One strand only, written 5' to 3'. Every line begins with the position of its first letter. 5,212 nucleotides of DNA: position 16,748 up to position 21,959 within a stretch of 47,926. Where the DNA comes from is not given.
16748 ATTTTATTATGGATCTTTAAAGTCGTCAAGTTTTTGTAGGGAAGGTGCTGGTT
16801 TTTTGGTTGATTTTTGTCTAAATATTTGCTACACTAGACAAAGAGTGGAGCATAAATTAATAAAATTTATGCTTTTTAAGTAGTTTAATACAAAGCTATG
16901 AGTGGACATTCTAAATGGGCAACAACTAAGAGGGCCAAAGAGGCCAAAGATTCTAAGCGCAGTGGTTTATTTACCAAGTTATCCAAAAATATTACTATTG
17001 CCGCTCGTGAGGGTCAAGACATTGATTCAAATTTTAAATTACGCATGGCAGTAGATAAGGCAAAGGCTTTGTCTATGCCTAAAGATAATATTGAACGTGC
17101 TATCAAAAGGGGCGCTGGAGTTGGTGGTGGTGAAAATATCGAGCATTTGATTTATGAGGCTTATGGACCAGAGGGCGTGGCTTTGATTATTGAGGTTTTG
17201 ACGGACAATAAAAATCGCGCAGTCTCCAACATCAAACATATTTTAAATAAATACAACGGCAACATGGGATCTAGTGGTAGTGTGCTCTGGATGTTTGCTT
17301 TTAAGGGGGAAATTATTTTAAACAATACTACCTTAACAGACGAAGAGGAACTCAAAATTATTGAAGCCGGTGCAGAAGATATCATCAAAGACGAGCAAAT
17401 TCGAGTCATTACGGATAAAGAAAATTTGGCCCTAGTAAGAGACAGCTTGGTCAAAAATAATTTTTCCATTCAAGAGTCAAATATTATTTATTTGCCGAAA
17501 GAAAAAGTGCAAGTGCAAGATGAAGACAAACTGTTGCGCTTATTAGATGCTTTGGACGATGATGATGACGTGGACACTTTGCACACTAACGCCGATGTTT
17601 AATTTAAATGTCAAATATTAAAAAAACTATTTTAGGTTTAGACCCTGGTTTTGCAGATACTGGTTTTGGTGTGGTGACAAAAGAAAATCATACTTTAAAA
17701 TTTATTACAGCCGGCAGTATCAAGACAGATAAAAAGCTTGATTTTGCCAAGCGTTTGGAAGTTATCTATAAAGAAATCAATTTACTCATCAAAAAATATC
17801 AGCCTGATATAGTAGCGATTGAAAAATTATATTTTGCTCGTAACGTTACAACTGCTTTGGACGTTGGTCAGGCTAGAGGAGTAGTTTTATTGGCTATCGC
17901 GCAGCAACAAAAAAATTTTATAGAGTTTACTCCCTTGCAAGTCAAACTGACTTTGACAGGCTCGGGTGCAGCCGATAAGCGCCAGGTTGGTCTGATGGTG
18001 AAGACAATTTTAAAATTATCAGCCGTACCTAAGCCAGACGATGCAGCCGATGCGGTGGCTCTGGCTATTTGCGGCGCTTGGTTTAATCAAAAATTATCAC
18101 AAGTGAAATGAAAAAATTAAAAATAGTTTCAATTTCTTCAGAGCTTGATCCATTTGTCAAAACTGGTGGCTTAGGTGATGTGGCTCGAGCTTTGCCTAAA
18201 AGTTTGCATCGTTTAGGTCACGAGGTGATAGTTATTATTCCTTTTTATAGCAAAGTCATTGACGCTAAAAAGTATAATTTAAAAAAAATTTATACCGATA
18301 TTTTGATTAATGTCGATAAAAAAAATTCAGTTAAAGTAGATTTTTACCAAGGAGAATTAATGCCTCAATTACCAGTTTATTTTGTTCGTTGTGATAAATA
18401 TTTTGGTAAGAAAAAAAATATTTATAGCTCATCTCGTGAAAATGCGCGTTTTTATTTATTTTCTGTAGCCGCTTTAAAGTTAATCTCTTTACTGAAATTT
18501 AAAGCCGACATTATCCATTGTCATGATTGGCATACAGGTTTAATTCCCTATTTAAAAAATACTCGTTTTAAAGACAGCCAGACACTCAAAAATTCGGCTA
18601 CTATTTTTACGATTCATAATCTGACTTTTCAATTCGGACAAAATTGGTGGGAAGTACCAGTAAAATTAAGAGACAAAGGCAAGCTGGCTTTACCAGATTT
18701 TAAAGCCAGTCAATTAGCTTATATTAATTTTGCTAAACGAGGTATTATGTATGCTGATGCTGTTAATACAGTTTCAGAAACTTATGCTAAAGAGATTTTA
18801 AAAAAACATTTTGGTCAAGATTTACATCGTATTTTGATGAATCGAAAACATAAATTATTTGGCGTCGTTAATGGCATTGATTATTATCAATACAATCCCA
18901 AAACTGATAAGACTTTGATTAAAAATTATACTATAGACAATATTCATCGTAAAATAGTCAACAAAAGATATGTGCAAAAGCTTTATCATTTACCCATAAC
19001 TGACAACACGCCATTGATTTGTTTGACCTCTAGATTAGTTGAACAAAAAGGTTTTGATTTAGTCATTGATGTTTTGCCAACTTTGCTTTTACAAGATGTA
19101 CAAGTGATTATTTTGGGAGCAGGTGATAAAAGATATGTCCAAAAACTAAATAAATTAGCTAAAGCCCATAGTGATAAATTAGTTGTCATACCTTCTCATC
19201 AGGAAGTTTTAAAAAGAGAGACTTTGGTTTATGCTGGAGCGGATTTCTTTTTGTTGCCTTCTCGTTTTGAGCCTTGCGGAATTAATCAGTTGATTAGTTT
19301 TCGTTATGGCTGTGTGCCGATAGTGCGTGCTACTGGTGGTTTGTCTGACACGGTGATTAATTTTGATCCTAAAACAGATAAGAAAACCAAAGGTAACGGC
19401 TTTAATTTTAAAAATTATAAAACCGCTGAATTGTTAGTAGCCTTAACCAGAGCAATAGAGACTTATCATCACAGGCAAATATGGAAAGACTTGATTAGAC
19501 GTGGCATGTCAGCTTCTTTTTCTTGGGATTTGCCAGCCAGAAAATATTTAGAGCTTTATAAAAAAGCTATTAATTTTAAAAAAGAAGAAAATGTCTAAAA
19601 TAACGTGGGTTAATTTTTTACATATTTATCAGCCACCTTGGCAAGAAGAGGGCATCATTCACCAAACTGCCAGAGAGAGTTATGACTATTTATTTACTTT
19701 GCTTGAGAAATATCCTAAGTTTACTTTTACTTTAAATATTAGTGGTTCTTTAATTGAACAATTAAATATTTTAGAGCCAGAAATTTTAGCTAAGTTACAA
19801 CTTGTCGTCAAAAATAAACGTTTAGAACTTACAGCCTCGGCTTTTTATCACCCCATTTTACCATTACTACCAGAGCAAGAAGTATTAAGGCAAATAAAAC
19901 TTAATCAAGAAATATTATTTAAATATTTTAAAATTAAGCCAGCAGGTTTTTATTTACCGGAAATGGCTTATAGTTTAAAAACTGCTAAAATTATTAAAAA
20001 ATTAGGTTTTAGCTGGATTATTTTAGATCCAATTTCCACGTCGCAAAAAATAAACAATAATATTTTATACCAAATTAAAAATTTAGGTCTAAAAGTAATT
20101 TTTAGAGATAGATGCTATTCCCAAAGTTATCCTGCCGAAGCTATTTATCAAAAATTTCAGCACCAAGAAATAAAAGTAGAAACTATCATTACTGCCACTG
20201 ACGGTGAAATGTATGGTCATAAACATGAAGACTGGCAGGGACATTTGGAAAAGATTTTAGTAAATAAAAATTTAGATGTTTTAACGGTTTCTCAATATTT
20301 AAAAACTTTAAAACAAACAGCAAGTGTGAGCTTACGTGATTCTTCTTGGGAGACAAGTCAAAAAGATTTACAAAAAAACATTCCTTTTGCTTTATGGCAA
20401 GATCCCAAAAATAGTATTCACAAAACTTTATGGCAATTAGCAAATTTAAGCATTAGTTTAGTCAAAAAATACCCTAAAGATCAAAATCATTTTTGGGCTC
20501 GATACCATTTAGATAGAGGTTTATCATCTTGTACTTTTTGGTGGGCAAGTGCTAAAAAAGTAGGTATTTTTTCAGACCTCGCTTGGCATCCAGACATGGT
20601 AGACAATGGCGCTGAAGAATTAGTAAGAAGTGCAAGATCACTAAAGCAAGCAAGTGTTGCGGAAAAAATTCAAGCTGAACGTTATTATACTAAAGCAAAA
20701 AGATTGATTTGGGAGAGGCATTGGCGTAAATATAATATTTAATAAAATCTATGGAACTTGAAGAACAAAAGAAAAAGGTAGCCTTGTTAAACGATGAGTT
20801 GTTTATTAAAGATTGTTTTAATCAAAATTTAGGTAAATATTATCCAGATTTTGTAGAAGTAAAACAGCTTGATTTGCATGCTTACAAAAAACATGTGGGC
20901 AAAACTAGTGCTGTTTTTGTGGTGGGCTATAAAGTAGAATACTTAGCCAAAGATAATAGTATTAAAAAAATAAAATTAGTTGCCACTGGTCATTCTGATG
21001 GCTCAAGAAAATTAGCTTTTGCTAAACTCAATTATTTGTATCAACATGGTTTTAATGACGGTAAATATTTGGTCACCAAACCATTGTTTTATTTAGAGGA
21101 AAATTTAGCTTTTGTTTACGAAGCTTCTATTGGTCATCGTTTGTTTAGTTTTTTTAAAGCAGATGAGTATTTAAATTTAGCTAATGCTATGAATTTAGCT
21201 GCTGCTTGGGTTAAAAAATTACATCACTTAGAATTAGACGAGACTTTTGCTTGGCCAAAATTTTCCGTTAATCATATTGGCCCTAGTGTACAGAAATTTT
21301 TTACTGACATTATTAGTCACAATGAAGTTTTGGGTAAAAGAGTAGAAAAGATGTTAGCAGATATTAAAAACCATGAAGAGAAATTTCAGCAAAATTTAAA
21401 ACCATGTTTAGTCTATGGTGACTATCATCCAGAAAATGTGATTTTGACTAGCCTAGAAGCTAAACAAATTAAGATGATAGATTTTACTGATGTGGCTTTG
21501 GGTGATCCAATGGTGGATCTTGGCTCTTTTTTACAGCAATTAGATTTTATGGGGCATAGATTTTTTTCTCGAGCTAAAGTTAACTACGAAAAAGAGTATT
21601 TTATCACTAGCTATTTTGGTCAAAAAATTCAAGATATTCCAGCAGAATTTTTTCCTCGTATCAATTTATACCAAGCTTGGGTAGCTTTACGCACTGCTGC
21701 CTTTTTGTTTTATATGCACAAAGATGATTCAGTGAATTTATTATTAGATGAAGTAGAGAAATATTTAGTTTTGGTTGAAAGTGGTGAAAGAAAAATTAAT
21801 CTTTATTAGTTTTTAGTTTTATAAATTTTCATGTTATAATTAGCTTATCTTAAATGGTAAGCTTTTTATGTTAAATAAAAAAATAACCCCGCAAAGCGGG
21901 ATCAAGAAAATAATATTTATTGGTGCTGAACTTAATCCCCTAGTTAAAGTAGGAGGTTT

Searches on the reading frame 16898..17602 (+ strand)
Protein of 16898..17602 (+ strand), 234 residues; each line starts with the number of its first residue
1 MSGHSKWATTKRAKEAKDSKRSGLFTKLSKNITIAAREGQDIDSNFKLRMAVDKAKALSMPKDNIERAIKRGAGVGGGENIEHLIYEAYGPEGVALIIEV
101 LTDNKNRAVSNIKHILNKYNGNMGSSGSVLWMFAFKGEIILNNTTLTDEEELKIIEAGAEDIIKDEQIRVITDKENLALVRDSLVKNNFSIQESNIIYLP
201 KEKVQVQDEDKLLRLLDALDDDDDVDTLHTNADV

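Call 47: search_protein_families(library=pfam, proteins=[window:16898-17602:+], max_evalue=0.001)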
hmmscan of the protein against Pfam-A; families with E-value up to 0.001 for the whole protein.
window:16898-17602:+ (234 aa): 2 families
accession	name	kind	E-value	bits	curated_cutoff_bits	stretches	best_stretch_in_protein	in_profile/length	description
PF01709.26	Transcrip_reg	-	2.2e-47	161.2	27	1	82-232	2-160/160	TACO1/YebC second and third domain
PF20772.2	TACO1_YebC_N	-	1e-27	96.8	36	1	5-74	1-72/73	TACO1/YebC protein N-terminal domain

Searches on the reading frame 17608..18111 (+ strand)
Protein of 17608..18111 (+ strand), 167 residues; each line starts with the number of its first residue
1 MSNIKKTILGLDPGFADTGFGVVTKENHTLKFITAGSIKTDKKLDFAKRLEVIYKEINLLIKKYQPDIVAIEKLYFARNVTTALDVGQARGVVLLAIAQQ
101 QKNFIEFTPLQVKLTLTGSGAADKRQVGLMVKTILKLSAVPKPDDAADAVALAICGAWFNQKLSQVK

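Call 47: search_protein_families(library=pfam, proteins=[window:17608-18111:+], max_evalue=0.001)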
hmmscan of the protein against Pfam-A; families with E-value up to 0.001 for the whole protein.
window:17608-18111:+ (167 aa): 1 family
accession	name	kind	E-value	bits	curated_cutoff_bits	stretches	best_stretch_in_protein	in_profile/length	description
PF02075.23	RuvC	-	7.1e-53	178.9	22.2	1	8-155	1-147/148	Crossover junction endodeoxyribonuclease RuvC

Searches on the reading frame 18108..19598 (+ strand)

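Call 47: search_protein_families(library=pfam, proteins=[window:18108-19598:+], max_evalue=0.001)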
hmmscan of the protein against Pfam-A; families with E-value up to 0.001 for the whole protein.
window:18108-19598:+ (496 aa): 5 families
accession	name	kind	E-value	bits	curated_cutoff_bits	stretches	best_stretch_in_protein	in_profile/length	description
PF08323.17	Glyco_transf_5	-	7.2e-66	222.7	22.7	1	5-243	1-237/239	Starch synthase catalytic domain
PF00534.26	Glycos_transf_1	-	8.7e-15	55.1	26.4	1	297-460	11-166/172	Glycosyl transferases group 1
PF13439.12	Glyco_transf_4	-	2.5e-11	44.3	28.5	1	20-236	2-153/170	Glycosyltransferase Family 4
PF13692.12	Glyco_trans_1_4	-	1.4e-10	42.1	27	1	302-418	2-117/142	Glycosyl transferases group 1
PF13579.12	Glyco_trans_4_4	-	2.8e-06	28.2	29.7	1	20-234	1-146/158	Glycosyl transferase 4-like domain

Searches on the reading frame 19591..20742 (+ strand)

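Call 47: search_protein_families(library=pfam, proteins=[window:19591-20742:+], max_evalue=0.001)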
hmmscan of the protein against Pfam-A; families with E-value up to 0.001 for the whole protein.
window:19591-20742:+ (383 aa): 3 families
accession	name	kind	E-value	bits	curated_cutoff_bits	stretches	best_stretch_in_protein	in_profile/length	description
PF03065.20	Glyco_hydro_57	-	8.1e-35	121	21.2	1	26-247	51-289/291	Glycosyl hydrolase family 57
PF01074.27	Glyco_hydro_38N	-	5.3e-09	36.3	25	1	18-242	19-257/270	Glycosyl hydrolases family 38 N-terminal domain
PF01522.26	Polysacc_deac_1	-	0.00022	21.6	23.1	1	29-141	19-122/124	Polysaccharide deacetylase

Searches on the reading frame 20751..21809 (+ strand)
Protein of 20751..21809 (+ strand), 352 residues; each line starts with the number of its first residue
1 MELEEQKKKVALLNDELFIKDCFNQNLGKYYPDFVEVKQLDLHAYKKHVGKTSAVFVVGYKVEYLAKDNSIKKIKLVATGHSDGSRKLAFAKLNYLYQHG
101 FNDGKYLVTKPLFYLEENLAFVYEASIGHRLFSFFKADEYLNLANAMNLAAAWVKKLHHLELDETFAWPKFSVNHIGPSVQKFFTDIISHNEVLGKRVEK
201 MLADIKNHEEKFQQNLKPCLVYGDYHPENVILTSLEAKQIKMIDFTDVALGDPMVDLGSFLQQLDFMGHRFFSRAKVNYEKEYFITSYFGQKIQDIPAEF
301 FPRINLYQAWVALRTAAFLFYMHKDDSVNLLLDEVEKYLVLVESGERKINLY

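Call 47: search_protein_families(library=pfam, proteins=[window:20751-21809:+], max_evalue=0.001)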
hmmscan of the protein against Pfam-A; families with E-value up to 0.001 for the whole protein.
window:20751-21809:+ (352 aa): 1 family
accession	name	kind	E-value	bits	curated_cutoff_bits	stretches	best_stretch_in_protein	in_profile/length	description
PF01636.29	APH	-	9.1e-11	42.4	23.2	1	196-272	145-218/239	Phosphotransferase enzyme family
